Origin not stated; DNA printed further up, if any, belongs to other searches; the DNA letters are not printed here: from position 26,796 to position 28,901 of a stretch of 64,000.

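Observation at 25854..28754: Transmembrane Hanks-type Ser/Thr kinase whose extracytoplasmic domain ends in a CBM4_9-like carbohydrate-binding module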

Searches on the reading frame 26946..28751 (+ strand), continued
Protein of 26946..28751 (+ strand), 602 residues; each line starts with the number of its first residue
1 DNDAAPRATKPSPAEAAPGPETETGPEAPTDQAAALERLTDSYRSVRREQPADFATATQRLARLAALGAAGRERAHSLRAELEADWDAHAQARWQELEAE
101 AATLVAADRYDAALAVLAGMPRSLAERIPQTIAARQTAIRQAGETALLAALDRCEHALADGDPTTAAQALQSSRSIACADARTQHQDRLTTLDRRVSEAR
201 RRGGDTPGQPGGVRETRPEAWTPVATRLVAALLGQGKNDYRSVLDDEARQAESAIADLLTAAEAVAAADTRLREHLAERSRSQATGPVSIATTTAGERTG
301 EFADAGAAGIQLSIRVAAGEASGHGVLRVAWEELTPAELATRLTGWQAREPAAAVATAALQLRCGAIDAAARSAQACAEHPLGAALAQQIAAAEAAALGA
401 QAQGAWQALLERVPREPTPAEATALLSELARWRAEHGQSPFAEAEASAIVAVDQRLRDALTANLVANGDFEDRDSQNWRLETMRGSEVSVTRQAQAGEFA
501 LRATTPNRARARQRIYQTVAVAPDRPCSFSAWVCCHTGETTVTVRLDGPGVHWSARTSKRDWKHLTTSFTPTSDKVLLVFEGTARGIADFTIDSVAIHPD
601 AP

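Call 48: find_encoding_contigs(protein=P0003, flank=8000, max_places=2)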
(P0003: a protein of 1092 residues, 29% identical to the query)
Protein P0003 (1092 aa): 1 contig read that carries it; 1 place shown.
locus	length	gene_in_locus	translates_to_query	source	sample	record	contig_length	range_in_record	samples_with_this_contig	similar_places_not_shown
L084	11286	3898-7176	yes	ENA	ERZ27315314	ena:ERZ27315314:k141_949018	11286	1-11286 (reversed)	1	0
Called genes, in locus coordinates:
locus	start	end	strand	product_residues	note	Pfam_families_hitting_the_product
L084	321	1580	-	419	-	PF03109:ABC1 (faint), PF00069:Pkinase, PF07714:PK_Tyr_Ser-Thr, PF14531:Kinase-like (weak)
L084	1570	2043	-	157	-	PF22784:PTP-SAK, PF22785:Tc-R-P, PF14566:PTPlike_phytase, PF22741:PTP-NADK, PF00782:DSPc, PF00102:Y_phosphatase (weak)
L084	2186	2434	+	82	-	PF04255:DUF433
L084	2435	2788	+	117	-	PF01927:Mut7-C, PF18478:PIN_10 (weak), PF18480:DUF5615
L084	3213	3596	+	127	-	PF00498:FHA (faint)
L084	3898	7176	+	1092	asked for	PF00069:Pkinase, PF07714:PK_Tyr_Ser-Thr, PF02018:CBM_4_9 (weak), PF00059:Lectin_C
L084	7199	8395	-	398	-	-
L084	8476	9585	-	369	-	-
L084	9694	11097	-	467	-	PF13167:GTP-bdg_N, PF16360:GTP-bdg_M, PF01926:MMR_HSR1, PF02421:FeoB_N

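Call 49: find_encoding_contigs(protein=P0057, flank=8000, max_places=2)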
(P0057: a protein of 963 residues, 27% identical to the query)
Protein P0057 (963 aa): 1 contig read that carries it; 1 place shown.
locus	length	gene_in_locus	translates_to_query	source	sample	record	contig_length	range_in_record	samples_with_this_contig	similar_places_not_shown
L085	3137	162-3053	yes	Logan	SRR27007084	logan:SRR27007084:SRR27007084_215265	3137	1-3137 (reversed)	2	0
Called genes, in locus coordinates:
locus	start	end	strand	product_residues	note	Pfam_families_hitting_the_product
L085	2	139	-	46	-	?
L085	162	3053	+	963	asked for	PF00069:Pkinase, PF07714:PK_Tyr_Ser-Thr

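Call 66: search_protein_families(library=pfam, alignment_id=A4, max_evalue=0.001)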
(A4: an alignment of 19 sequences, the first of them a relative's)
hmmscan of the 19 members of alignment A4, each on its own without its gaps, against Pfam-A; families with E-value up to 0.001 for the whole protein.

A. member 1, P0002 (772 aa): 2 families
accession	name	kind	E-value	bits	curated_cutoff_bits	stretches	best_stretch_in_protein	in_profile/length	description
PF00059.27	Lectin_C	-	1.3e-06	29.5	22.6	1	669-733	4-72/107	Lectin C-type domain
PF02018.23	CBM_4_9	-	2.7e-05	25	25.9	1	495-615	2-122/136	Carbohydrate binding domain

B. families by the number of members that match (of 19 scanned): 22 families
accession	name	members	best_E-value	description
PF00059.27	Lectin_C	5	2e-19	Lectin C-type domain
PF13385.13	Laminin_G_3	4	1.7e-25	Concanavalin A-like lectin/glucanases superfamily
PF08308.17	PEGA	3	4.9e-44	PEGA domain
PF00069.31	Pkinase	2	5e-08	Protein kinase domain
PF02018.23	CBM_4_9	2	3.3e-07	Carbohydrate binding domain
PF13620.12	CarboxypepD_reg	2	5.8e-07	Carboxypeptidase regulatory-like domain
PF03781.23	FGE-sulfatase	1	4.3e-40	Sulfatase-modifying factor enzyme 1-like domain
PF24681.1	Kelch_KLHDC2_KLHL20_DRC7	1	1.6e-21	KLHDC2/KLHL20/DRC7 Kelch-repeats domain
PF12850.12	Metallophos_2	1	2.2e-21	Calcineurin-like phosphoesterase superfamily domain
PF13418.12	Kelch_4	1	1.7e-15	Galactose oxidase, central domain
PF00149.33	Metallophos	1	4.9e-15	Calcineurin-like phosphoesterase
PF13415.12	Kelch_3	1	5.3e-14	Galactose oxidase, central domain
PF24981.1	Beta-prop_ATRN-LZTR1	1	2.7e-13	Attractin/LZTR1 beta-propeller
PF00326.27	Peptidase_S9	1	1.5e-11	Prolyl oligopeptidase family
PF02210.31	Laminin_G_2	1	4e-08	Laminin G domain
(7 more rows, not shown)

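Call 79: find_related_loci(query=A6, collection=metagenome_contigs, flank=6000)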
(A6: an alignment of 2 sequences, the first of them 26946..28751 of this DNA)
Query A6 (602 aa) in metagenome_contigs; peptide patterns used: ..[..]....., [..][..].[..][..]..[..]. (x = any residue, [..] = any of these).
600 stretches matched a pattern (row limit reached: there are more); 2 encode a relative of the query (tblastn E <= 1e-3); 2 distinct loci.
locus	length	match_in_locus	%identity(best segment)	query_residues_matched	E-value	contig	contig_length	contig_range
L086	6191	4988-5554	25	439-599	3e-7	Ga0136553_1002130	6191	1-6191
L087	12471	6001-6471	31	462-602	5e-6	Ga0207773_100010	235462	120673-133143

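Call 80: find_encoding_contigs(protein=P0025, flank=7000, max_places=2)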
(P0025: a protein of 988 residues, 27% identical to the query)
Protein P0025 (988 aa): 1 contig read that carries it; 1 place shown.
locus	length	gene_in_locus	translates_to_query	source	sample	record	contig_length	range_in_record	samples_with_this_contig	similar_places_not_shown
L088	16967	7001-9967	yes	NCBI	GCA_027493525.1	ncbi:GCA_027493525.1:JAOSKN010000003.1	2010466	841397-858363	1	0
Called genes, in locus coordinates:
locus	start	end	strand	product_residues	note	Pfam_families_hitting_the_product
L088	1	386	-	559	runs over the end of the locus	PF01642:MM_CoA_mutase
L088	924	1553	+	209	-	PF01427:Peptidase_M15 (weak)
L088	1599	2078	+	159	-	-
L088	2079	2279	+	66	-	-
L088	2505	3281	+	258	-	-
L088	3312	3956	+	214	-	-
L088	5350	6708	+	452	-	-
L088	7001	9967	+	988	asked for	PF00069:Pkinase, PF03109:ABC1 (faint), PF07714:PK_Tyr_Ser-Thr, PF02018:CBM_4_9 (weak)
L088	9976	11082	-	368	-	PF10092:DUF2330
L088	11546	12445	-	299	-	PF05721:PhyH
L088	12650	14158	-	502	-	PF05721:PhyH, PF13513:HEAT_EZ (faint), PF13646:HEAT_2 (weak), PF03130:HEAT_PBS (faint), PF00514:Arm (faint), PF02985:HEAT (faint), PF12717:Cnd1 (faint), PF13646:HEAT_2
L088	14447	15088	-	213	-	-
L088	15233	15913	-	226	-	-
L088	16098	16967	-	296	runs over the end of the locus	PF02311:AraC_binding, PF00165:HTH_AraC (weak), PF12833:HTH_18, PF00165:HTH_AraC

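Call 81: find_encoding_contigs(protein=P0019, flank=7000, max_places=2)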
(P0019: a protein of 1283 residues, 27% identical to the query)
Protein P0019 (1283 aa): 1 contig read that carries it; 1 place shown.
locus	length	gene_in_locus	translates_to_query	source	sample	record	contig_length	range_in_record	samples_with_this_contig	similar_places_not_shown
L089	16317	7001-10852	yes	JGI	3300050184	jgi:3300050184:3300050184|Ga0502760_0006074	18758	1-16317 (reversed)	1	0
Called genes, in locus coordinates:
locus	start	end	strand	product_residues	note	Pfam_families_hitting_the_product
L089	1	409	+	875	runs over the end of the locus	PF08206:OB_RNB, PF17876:CSD2, PF00773:RNB, PF00575:S1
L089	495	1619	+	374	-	PF00437:T2SSE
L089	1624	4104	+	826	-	PF03901:Glyco_transf_22 (weak)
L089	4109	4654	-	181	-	-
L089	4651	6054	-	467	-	PF23545:Zn_ribbon_HMPTM, PF04055:Radical_SAM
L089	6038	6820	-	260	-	PF01790:LGT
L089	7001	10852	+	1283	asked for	PF00069:Pkinase, PF07714:PK_Tyr_Ser-Thr, PF03109:ABC1 (weak), PF14531:Kinase-like (faint), PF17667:Pkinase_fungal (weak), PF02018:CBM_4_9 (weak), PF02018:CBM_4_9 (weak), PF00059:Lectin_C, +1 more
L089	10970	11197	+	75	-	-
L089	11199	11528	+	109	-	-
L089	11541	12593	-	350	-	PF08240:ADH_N, PF16912:Glu_dehyd_C, PF00107:ADH_zinc_N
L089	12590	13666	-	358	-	PF08240:ADH_N, PF00107:ADH_zinc_N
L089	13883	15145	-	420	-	PF00438:S-AdoMet_synt_N, PF02772:S-AdoMet_synt_M, PF02773:S-AdoMet_synt_C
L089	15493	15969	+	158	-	PF00190:Cupin_1 (weak), PF07883:Cupin_2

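Call 82: find_encoding_contigs(protein=P0040, flank=7000, max_places=2)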
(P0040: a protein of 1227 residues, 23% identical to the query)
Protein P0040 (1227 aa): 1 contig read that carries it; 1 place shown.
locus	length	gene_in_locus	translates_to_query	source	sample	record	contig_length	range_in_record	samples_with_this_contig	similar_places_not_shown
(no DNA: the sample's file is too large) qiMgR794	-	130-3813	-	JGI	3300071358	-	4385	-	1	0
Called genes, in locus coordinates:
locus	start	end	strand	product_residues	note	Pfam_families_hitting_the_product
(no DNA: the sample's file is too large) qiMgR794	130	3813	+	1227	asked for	PF00069:Pkinase, PF07714:PK_Tyr_Ser-Thr, PF03109:ABC1 (weak), PF17667:Pkinase_fungal (weak), PF02018:CBM_4_9, PF13385:Laminin_G_3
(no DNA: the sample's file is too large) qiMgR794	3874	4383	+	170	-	?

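Call 83: find_encoding_contigs(protein=P0022, flank=7000, max_places=2)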
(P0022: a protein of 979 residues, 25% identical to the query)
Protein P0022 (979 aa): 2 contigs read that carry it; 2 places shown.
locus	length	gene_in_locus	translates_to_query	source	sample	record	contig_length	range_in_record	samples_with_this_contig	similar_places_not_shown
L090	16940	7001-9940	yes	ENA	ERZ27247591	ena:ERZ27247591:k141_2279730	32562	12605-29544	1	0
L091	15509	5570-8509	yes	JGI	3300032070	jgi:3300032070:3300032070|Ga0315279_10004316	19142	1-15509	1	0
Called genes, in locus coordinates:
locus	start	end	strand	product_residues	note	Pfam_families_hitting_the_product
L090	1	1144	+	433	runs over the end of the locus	-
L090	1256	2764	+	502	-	PF01595:CNNM, PF00571:CBS (weak), PF03471:CorC_HlyC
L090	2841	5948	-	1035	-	PF06439:3keto-disac_hyd (faint)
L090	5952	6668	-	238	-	PF00657:Lipase_GDSL, PF04311:DUF459, PF13472:Lipase_GDSL_2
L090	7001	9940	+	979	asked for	PF00069:Pkinase, PF03109:ABC1 (faint), PF07714:PK_Tyr_Ser-Thr, PF17667:Pkinase_fungal (weak), PF02018:CBM_4_9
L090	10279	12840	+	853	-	PF00176:SNF2-rel_dom, PF04851:ResIII, PF00270:DEAD (faint), PF00271:Helicase_C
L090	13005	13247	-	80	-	-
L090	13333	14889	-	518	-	-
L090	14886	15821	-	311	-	-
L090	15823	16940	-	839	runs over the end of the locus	-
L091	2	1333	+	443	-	?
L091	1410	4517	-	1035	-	PF06439:3keto-disac_hyd (faint)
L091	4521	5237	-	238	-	PF00657:Lipase_GDSL, PF04311:DUF459, PF13472:Lipase_GDSL_2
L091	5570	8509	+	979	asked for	PF00069:Pkinase, PF03109:ABC1 (faint), PF07714:PK_Tyr_Ser-Thr, PF17667:Pkinase_fungal (weak), PF02018:CBM_4_9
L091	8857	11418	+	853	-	PF00176:SNF2-rel_dom, PF04851:ResIII, PF00270:DEAD (faint), PF00271:Helicase_C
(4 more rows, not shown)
